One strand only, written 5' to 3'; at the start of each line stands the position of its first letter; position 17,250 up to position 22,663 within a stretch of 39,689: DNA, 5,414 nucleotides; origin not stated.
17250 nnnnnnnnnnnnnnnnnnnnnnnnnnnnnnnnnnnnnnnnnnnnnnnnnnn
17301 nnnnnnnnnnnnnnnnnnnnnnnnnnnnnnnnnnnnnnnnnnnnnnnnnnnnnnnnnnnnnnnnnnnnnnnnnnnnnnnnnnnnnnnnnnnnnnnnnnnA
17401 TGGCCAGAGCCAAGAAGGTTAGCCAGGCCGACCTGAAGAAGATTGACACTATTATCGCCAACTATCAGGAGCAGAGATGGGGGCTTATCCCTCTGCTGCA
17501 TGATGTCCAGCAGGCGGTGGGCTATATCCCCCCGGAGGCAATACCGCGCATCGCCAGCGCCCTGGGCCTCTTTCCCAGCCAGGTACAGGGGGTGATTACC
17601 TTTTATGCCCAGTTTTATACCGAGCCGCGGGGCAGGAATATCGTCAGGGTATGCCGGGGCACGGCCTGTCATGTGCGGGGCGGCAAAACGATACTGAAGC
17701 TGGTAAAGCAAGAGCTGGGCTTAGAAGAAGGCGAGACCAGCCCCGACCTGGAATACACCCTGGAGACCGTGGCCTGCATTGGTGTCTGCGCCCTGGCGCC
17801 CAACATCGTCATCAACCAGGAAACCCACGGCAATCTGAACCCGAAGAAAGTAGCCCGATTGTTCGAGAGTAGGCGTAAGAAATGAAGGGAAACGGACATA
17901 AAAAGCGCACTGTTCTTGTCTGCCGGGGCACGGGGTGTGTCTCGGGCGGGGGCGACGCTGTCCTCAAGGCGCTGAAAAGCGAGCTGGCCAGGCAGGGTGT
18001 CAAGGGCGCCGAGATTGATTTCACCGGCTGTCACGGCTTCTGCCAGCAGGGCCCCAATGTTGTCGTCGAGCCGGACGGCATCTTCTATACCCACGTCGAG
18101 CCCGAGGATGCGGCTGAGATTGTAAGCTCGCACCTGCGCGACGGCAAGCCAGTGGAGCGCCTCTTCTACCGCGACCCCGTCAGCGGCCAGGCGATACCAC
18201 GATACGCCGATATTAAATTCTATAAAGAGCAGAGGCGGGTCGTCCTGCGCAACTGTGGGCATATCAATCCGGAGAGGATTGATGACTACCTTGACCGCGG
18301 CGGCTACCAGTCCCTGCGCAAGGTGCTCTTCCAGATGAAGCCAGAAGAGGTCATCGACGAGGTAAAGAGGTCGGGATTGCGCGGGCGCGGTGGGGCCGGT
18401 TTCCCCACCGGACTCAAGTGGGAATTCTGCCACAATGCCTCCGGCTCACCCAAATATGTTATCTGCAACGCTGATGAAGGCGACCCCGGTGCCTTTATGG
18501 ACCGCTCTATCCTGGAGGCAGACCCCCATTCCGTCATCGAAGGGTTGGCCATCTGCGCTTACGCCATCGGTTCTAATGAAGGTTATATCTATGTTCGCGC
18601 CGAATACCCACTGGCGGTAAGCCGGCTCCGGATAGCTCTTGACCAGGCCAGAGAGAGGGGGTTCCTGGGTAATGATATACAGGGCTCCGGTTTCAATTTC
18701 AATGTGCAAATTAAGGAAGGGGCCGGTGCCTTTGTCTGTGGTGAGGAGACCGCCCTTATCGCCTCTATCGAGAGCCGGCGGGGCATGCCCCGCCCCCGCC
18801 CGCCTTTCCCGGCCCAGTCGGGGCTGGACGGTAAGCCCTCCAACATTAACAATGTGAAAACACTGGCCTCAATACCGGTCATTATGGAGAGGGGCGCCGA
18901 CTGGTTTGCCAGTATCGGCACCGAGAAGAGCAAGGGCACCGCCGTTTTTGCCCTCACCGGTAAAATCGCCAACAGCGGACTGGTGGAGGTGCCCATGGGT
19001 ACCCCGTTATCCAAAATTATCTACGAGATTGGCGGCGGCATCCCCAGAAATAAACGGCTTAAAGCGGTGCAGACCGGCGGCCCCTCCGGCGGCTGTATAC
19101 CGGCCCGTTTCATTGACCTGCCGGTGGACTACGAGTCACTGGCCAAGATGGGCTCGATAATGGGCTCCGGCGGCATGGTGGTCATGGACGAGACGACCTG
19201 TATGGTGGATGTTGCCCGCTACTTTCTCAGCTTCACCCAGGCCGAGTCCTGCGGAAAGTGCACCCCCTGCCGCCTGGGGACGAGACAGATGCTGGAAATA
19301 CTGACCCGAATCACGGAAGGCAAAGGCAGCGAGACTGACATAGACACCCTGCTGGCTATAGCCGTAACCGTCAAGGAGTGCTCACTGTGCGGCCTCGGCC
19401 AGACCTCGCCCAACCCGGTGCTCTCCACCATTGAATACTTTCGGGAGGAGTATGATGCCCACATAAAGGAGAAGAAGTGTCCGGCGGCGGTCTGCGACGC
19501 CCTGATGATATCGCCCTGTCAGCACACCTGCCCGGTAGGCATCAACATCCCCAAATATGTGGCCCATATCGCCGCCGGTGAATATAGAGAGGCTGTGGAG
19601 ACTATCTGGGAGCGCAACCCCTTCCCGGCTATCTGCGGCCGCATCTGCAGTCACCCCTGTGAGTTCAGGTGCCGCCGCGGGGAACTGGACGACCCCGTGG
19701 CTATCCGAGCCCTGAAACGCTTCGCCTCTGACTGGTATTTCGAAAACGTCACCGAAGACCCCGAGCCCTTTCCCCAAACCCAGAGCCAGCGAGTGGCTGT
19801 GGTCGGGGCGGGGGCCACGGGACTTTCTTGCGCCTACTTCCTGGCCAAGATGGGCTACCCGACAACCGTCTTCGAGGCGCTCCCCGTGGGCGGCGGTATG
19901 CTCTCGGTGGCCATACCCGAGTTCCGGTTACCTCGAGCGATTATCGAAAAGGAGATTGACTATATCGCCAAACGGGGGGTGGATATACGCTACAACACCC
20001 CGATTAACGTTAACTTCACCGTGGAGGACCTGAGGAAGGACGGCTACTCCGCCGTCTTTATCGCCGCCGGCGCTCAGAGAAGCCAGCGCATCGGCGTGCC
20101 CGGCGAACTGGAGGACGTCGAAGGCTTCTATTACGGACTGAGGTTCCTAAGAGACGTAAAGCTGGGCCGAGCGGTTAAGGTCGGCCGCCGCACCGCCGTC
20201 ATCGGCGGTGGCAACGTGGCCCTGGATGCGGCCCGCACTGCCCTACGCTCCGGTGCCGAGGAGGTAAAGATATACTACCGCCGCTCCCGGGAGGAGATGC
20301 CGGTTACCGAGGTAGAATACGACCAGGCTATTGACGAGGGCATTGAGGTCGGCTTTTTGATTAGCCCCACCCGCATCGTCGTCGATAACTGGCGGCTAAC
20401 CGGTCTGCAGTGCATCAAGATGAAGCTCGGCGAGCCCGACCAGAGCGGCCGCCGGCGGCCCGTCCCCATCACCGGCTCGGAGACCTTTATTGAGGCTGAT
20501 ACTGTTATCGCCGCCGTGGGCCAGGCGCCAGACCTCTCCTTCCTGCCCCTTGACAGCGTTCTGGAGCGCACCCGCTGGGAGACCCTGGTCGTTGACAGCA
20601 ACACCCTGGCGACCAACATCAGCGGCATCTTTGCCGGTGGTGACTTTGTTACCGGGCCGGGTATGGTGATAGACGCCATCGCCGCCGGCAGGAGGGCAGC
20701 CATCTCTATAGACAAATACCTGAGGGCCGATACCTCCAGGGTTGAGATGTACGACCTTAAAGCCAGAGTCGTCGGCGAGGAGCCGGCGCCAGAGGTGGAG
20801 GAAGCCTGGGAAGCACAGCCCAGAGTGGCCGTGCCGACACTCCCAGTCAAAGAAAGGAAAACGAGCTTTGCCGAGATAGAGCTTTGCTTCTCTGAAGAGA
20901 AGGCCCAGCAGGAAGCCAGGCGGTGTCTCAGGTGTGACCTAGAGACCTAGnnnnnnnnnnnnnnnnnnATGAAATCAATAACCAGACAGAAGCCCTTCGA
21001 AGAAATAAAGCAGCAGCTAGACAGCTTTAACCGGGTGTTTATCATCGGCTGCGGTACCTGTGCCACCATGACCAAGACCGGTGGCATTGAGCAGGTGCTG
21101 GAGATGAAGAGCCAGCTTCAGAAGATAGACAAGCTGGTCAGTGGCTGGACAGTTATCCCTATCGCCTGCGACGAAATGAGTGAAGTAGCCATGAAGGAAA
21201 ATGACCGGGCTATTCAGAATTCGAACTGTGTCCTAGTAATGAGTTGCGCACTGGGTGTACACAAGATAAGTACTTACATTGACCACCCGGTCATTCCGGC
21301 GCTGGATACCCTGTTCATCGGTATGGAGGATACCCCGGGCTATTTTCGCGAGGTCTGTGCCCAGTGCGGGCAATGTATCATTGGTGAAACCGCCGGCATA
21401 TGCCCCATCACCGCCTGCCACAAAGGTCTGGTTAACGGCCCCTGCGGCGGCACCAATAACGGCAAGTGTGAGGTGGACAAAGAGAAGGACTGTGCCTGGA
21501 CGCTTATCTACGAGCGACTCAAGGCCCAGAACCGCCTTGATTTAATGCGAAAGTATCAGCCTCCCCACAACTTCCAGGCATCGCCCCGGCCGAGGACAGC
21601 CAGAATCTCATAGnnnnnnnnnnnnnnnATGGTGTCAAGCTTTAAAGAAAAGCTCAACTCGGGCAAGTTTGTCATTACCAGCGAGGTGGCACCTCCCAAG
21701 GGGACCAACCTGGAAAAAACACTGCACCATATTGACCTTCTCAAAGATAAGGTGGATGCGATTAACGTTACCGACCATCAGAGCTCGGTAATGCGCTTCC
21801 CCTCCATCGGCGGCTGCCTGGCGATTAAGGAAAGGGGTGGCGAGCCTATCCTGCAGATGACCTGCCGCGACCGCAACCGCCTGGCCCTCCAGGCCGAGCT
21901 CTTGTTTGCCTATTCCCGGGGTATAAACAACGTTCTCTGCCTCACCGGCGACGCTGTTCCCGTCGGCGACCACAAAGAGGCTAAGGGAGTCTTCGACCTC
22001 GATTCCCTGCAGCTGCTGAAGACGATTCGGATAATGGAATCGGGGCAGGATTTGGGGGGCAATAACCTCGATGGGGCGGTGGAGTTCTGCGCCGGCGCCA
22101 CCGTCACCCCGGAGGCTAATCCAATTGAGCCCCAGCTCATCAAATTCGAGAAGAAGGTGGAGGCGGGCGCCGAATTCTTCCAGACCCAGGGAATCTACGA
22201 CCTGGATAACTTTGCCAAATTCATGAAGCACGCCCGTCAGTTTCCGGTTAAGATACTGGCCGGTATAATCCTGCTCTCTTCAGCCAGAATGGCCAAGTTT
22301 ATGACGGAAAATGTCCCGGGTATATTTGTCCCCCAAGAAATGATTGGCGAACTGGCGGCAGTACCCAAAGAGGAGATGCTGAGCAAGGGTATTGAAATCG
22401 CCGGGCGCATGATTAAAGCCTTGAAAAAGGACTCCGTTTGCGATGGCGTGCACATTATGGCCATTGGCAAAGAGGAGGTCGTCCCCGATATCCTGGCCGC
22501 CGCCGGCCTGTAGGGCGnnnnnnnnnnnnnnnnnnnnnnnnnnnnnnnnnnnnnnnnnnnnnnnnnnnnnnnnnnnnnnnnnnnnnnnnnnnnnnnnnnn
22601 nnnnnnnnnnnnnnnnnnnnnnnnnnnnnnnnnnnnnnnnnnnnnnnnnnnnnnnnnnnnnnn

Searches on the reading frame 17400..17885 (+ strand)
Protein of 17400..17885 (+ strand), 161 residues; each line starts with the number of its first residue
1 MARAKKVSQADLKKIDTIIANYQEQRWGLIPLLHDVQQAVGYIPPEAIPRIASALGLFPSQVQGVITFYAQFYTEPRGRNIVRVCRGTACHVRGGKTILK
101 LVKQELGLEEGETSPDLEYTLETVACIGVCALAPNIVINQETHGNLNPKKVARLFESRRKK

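Call 5: search_protein_families(library=pfam, proteins=[window:17400-17885:+], max_evalue=0.00001)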
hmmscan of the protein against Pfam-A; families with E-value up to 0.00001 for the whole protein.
window:17400-17885:+ (161 aa): 1 family
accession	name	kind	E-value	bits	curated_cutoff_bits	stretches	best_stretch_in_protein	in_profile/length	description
PF01257.25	2Fe-2S_thioredx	-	2e-49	167.6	24.8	1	15-156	1-142/145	Thioredoxin-like [2Fe-2S] ferredoxin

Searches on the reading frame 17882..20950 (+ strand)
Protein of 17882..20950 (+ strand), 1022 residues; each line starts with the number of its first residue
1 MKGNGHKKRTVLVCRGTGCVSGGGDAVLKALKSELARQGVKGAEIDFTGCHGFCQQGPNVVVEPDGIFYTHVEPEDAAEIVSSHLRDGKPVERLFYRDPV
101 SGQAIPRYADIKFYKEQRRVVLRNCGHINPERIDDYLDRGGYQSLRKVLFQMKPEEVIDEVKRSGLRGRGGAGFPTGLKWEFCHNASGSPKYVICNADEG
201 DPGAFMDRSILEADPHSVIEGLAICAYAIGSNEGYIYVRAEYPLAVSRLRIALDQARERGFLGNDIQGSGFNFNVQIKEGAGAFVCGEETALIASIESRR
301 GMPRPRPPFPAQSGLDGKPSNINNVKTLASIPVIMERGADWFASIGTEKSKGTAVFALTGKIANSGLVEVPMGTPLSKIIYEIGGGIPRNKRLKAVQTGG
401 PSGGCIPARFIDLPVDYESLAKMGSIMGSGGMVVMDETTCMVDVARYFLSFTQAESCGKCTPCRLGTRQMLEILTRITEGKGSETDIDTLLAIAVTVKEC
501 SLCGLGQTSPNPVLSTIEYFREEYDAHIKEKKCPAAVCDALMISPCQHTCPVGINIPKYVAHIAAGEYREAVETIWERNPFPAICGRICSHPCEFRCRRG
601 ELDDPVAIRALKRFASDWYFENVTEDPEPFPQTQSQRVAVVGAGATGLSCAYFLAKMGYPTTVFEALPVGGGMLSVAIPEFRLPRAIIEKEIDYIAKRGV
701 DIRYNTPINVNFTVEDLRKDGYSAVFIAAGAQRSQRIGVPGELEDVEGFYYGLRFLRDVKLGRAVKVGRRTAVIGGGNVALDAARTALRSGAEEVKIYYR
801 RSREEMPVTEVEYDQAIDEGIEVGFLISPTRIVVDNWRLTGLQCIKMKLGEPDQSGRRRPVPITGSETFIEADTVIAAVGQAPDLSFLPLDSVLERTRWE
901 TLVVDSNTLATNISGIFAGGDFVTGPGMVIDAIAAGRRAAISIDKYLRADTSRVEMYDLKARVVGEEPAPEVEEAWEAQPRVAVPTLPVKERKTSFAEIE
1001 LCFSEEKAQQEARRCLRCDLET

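Call 5: search_protein_families(library=pfam, proteins=[window:17882-20950:+], max_evalue=0.00001)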
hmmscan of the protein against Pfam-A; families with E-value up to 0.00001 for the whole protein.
window:17882-20950:+ (1022 aa): 10 families
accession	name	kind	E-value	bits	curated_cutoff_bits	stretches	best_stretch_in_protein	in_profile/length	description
PF01512.22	Complex1_51K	-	2.4e-47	161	31.2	1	161-332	1-149/150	Nuo51 FMN-binding domain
PF10589.14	NADH_4Fe-4S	-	1.2e-33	115.2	23.5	1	443-527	1-85/85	NADH-ubiquinone oxidoreductase-F iron-sulfur binding region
PF07992.20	Pyr_redox_2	-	5.4e-33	115.1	26.1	1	637-936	2-291/291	Pyridine nucleotide-disulphide oxidoreductase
PF14691.11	Fer4_20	-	3.8e-25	88.3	25.8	1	534-622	20-111/113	Dihydroprymidine dehydrogenase domain II, 4Fe-4S cluster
PF13738.12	Pyr_redox_3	-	2e-11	44.1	30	1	725-920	128-305/305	Pyridine nucleotide-disulphide oxidoreductase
PF00070.33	Pyr_redox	-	2.8e-08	34.6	22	0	637-668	1-32/82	Pyridine nucleotide-disulphide oxidoreductase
PF13450.12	NAD_binding_8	-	9.9e-08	32.6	21.9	1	640-682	1-44/68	NAD(P)-binding Rossmann-like domain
PF01266.30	DAO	-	1.3e-07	31.9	27.9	1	637-670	1-35/353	FAD dependent oxidoreductase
PF01257.25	2Fe-2S_thioredx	-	1.2e-06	28.9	24.8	1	8-82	65-142/145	Thioredoxin-like [2Fe-2S] ferredoxin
PF10531.15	SLBB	-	1.5e-06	28.4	27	1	355-404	1-53/55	SLBB domain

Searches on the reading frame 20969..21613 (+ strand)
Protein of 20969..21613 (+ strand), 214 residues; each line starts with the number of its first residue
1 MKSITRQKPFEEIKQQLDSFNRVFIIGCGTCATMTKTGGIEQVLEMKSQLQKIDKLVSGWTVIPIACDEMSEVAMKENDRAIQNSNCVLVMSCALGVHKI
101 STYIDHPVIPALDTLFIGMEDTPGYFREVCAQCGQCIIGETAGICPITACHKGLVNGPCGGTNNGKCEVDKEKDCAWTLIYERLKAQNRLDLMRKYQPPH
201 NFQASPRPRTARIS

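Call 5: search_protein_families(library=pfam, proteins=[window:20969-21613:+], max_evalue=0.00001)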
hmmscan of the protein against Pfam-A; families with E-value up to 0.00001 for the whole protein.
window:20969-21613:+ (214 aa): 1 family
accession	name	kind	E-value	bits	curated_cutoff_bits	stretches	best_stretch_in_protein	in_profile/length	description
PF12225.13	DUF5981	-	2.9e-36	123.5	23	1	109-203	1-95/95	Methylene-tetrahydrofolate reductase C terminal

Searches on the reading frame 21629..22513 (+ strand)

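Call 5: search_protein_families(library=pfam, proteins=[window:21629-22513:+], max_evalue=0.00001)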
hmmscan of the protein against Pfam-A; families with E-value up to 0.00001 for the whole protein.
window:21629-22513:+ (294 aa): 1 family
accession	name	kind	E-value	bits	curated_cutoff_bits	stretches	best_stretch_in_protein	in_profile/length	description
PF02219.23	MTHFR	-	4.2e-43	148.2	24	1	6-292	3-286/287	Methylenetetrahydrofolate reductase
